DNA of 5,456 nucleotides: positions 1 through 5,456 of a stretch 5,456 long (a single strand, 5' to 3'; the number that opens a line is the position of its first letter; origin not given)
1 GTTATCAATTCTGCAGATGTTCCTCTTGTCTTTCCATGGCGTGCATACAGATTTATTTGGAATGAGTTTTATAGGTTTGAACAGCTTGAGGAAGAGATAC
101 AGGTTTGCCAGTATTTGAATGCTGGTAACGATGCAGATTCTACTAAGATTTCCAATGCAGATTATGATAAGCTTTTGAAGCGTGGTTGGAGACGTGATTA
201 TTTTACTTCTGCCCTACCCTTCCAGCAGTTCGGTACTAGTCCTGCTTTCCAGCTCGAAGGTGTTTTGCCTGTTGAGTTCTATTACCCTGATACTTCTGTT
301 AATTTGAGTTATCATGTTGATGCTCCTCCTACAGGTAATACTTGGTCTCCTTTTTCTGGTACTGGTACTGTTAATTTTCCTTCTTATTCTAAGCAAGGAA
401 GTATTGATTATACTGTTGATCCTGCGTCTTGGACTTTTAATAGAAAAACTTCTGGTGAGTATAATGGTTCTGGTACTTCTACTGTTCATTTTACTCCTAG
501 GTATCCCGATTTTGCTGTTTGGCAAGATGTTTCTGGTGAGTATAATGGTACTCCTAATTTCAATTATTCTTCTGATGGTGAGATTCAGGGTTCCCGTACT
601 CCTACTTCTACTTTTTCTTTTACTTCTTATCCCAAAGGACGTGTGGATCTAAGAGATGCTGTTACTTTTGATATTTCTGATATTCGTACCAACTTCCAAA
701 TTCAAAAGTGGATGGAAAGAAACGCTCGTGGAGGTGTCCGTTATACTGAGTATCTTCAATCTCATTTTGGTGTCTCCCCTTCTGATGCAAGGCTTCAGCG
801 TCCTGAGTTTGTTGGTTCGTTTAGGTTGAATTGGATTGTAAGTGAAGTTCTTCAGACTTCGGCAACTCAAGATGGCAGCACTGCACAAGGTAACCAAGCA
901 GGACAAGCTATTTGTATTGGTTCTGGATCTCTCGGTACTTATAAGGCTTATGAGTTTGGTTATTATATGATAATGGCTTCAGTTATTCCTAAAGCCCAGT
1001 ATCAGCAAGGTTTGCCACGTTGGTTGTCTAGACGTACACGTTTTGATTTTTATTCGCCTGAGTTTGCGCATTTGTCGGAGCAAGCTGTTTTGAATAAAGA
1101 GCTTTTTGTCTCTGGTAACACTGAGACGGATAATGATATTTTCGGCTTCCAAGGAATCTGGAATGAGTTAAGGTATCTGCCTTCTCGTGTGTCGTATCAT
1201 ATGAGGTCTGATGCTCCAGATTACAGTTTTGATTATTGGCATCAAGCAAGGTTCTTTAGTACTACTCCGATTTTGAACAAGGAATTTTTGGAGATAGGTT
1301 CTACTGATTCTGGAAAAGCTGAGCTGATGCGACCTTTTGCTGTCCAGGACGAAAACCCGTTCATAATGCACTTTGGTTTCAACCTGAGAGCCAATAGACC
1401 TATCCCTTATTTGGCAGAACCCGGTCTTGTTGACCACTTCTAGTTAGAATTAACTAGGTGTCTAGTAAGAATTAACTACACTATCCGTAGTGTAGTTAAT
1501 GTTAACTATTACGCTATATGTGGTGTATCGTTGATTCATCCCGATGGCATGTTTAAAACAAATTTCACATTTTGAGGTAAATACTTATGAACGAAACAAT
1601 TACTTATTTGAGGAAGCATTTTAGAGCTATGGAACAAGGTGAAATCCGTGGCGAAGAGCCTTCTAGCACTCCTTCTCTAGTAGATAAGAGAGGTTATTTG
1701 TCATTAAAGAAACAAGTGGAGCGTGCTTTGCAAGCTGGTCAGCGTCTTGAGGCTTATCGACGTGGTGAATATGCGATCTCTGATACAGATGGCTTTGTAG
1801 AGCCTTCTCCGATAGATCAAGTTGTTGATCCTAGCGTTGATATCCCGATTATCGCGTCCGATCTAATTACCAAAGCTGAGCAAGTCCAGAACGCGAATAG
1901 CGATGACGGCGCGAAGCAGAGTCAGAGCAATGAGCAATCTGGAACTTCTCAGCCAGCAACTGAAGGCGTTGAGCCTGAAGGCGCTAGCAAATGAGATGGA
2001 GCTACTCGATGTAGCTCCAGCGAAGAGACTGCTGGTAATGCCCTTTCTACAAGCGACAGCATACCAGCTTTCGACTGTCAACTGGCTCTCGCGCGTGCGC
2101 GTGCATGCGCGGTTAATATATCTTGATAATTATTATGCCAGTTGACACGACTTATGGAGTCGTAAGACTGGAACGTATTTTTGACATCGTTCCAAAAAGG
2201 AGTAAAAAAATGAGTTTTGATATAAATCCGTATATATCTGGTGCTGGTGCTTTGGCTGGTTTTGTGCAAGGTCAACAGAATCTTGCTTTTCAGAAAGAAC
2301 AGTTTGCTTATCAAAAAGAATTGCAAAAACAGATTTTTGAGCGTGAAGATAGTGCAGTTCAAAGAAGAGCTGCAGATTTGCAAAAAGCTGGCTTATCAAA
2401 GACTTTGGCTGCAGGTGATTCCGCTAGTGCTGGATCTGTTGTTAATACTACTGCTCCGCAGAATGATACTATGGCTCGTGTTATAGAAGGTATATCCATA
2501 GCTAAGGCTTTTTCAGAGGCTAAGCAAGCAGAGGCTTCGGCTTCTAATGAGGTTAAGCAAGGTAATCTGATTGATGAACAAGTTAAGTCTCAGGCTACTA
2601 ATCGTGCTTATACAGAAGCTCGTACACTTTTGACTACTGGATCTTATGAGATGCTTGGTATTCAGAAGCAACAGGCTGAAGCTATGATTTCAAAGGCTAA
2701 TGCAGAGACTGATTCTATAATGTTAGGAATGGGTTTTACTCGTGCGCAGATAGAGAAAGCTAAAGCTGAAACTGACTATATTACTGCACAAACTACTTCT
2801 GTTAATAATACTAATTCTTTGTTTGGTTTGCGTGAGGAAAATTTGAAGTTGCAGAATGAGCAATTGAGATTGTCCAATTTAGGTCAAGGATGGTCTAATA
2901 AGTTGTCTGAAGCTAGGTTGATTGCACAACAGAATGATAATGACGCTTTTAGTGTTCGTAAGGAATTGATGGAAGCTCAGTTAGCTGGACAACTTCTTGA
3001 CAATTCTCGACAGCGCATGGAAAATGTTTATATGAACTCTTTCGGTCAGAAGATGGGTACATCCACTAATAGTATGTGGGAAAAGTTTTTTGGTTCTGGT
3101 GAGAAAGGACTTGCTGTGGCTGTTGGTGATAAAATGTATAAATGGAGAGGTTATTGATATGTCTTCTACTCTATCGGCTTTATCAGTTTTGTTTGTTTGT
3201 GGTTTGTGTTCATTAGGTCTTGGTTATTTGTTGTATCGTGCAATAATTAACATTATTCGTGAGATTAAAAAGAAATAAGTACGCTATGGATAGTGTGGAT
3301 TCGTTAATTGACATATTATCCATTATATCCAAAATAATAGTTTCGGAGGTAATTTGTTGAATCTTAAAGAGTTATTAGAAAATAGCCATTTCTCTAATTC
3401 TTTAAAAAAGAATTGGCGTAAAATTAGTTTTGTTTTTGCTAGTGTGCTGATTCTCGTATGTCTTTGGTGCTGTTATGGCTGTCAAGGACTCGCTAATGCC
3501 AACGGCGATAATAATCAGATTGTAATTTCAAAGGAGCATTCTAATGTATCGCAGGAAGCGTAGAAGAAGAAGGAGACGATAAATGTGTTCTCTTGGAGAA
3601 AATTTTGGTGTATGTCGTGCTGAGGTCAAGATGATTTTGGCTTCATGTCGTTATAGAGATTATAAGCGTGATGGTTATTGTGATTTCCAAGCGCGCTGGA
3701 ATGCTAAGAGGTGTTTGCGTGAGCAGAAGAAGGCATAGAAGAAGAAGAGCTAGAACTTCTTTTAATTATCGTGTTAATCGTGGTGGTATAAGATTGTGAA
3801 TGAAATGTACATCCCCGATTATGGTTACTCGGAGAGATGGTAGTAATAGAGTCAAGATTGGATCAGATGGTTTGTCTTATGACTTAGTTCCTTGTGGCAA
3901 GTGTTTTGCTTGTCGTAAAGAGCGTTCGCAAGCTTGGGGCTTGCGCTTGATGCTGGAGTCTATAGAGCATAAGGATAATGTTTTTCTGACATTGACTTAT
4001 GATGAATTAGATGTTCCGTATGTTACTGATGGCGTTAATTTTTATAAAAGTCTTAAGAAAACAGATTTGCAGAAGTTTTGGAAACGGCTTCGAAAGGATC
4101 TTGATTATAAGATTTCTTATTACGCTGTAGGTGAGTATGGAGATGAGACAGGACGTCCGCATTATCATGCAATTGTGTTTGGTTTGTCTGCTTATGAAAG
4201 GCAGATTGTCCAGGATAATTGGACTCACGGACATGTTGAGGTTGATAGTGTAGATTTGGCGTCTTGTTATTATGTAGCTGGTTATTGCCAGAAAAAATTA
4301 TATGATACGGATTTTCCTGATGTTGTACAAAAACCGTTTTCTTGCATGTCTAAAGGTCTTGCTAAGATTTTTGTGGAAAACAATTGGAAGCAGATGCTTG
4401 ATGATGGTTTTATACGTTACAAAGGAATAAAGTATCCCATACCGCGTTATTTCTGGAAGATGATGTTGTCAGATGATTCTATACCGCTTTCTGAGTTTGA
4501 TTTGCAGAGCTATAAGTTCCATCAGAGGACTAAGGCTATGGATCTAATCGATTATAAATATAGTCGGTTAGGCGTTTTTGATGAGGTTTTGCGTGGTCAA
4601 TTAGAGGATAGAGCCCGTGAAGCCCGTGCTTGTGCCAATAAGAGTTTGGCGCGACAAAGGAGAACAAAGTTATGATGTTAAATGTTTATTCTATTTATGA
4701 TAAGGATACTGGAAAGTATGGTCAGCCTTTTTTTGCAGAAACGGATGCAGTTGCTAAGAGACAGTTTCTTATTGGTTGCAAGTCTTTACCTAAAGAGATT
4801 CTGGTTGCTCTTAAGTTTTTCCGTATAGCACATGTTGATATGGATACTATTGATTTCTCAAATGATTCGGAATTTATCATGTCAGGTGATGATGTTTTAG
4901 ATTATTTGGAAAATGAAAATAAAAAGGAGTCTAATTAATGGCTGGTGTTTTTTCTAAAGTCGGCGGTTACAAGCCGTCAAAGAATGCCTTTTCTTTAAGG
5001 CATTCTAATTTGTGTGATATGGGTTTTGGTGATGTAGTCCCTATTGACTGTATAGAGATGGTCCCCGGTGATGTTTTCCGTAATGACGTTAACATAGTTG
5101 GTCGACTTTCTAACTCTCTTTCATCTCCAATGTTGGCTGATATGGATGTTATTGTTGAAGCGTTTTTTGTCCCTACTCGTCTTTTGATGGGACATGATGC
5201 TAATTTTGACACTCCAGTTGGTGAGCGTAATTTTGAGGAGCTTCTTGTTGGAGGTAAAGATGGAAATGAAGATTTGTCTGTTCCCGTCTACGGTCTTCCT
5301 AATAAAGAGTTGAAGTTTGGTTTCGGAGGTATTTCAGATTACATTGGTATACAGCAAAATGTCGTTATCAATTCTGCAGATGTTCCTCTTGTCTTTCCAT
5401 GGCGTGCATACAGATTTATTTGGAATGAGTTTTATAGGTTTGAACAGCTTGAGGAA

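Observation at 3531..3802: The J/VP8-like DNA-binding gene appears split or partly duplicated around a 175-nt segment carrying a Cys-periodic ORF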

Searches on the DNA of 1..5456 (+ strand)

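Call 3: search_dna_similar(query=window:1-5456:+, collection=phages, mode=near, max_rows=20)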
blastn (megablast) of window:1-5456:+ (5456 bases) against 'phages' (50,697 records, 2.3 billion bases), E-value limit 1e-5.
Records with a match: 1; places in all: 1; records where one place covers at least 80% of the query: 0.
Best place of each record, by identity: 95-99% 1.
By first word of the organism name: Microviridae 1.
By host as written in the record: - 1.
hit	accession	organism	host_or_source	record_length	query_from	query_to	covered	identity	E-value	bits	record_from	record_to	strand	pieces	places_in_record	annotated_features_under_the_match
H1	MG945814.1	Microviridae sp.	yak feces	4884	187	227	1%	95.1%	2e-7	66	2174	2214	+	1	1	similar to VP1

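Call 65: search_rna_families(source=window, threshold=evalue, max_evalue=1)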
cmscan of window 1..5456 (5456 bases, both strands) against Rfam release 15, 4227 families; matches with E-value up to 1: 0.
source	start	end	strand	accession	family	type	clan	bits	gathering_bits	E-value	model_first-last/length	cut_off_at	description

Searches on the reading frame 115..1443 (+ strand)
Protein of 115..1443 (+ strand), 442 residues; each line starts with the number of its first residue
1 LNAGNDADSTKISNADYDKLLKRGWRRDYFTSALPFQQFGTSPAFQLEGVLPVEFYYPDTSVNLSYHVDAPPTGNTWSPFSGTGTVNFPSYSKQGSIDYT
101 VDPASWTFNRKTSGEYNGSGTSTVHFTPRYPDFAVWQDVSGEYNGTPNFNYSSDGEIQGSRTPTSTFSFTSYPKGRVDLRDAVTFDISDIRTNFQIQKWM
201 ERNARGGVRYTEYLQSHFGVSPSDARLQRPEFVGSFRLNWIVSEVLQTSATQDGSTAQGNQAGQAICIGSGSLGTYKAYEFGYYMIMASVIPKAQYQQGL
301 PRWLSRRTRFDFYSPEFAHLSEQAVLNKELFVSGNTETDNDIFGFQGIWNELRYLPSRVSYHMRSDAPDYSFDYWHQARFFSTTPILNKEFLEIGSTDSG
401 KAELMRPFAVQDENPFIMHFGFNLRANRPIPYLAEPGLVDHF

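Call 6: search_protein_families(library=pfam, proteins=[window:115-1443:+], max_evalue=0.1)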
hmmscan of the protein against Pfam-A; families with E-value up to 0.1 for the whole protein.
window:115-1443:+ (442 aa): 2 families
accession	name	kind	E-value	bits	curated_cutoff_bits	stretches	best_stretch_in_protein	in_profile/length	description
PF02305.22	Phage_F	-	2.7e-64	218.2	25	1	8-438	159-501/501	Capsid protein (F protein)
PF07691.17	PA14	-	0.071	13.3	24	0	106-188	9-85/147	PA14 domain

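Call 7: search_protein_families(library=phrogs, proteins=[window:115-1443:+], max_evalue=0.1)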
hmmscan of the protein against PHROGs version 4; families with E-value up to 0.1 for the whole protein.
window:115-1443:+ (442 aa): 1 family
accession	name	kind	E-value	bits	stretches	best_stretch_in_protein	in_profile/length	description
phrog_514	-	head and packaging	3.6e-98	330.5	1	12-441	177-518/531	major head protein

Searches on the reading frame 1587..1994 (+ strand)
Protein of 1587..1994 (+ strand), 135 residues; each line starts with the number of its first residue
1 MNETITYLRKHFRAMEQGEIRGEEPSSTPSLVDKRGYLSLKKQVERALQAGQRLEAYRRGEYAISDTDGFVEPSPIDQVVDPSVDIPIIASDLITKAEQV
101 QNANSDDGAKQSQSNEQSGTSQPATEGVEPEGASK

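Call 6: search_protein_families(library=pfam, proteins=[window:1587-1994:+], max_evalue=0.1)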
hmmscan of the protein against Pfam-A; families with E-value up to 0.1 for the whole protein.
window:1587-1994:+ (135 aa): 1 family
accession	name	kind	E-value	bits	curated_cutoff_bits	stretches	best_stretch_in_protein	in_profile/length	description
PF04309.18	G3P_antiterm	-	0.038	13.8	27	0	76-115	131-169/173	Glycerol-3-phosphate responsive antiterminator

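Call 7: search_protein_families(library=phrogs, proteins=[window:1587-1994:+], max_evalue=0.1)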
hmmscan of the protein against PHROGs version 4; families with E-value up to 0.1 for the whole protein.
window:1587-1994:+ (135 aa): 1 family
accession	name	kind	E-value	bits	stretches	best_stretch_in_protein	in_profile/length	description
phrog_37275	-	unknown function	0.026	15.2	1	36-124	103-190/227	-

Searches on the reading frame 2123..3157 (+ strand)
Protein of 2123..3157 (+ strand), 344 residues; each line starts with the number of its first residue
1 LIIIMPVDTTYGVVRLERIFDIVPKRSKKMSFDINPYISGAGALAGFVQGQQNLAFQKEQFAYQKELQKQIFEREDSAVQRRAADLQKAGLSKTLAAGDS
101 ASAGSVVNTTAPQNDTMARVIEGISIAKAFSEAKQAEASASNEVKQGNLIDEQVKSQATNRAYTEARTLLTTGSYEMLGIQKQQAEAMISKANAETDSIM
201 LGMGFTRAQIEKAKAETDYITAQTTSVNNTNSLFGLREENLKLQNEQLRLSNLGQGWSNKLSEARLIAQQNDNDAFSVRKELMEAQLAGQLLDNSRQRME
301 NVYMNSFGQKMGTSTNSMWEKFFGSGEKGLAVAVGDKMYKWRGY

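Call 6: search_protein_families(library=pfam, proteins=[window:2123-3157:+], max_evalue=0.1)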
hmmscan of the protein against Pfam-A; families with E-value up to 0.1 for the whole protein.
window:2123-3157:+ (344 aa): 0 families

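Call 7: search_protein_families(library=phrogs, proteins=[window:2123-3157:+], max_evalue=0.1)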
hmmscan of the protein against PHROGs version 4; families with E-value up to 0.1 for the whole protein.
window:2123-3157:+ (344 aa): 6 families
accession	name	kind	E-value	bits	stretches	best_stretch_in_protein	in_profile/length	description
phrog_16516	-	tail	7.3e-06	27.1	1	42-153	29-137/186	minor tail protein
phrog_34605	-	tail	0.00077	20.3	1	39-162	11-130/254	minor tail protein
phrog_8693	-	tail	0.00092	20.2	1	41-231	16-195/258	pilot protein for DNA ejection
phrog_22637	-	tail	0.0016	19.2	1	42-171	13-139/264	pilot protein for DNA ejection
phrog_23656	-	head and packaging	0.0075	16.9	1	76-135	9-68/175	virion structural protein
phrog_18879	-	unknown function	0.039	15.2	1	96-113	3-20/29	-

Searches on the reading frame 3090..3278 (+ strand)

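Call 6: search_protein_families(library=pfam, proteins=[window:3090-3278:+], max_evalue=0.1)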
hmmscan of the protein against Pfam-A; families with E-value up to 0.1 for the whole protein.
window:3090-3278:+ (62 aa): 1 family
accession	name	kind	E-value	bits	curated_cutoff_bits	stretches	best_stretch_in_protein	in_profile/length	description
PF11120.13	CBP_BcsF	-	0.0061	16.9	23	1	31-60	7-36/60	Cellulose biosynthesis protein BcsF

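Call 7: search_protein_families(library=phrogs, proteins=[window:3090-3278:+], max_evalue=0.1)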
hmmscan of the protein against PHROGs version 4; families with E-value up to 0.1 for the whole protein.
window:3090-3278:+ (62 aa): 0 families

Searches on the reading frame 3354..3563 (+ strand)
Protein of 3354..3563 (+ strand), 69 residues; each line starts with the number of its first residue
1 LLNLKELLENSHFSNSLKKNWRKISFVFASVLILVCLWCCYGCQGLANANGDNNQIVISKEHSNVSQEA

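Call 6: search_protein_families(library=pfam, proteins=[window:3354-3563:+], max_evalue=0.1)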
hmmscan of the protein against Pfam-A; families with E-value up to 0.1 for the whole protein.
window:3354-3563:+ (69 aa): 0 families

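Call 7: search_protein_families(library=phrogs, proteins=[window:3354-3563:+], max_evalue=0.1)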
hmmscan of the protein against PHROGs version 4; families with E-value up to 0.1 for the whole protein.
window:3354-3563:+ (69 aa): 0 families

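Call 40: find_related_loci(query=A2, collection=viral_contigs, flank=1500)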
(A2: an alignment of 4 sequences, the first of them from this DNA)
Query A2 (69 aa) in viral_contigs; peptide patterns used: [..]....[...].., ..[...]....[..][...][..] (x = any residue, [..] = any of these).
227 stretches matched a pattern, but none encodes a relative of the query by tblastn (E <= 1e-3).
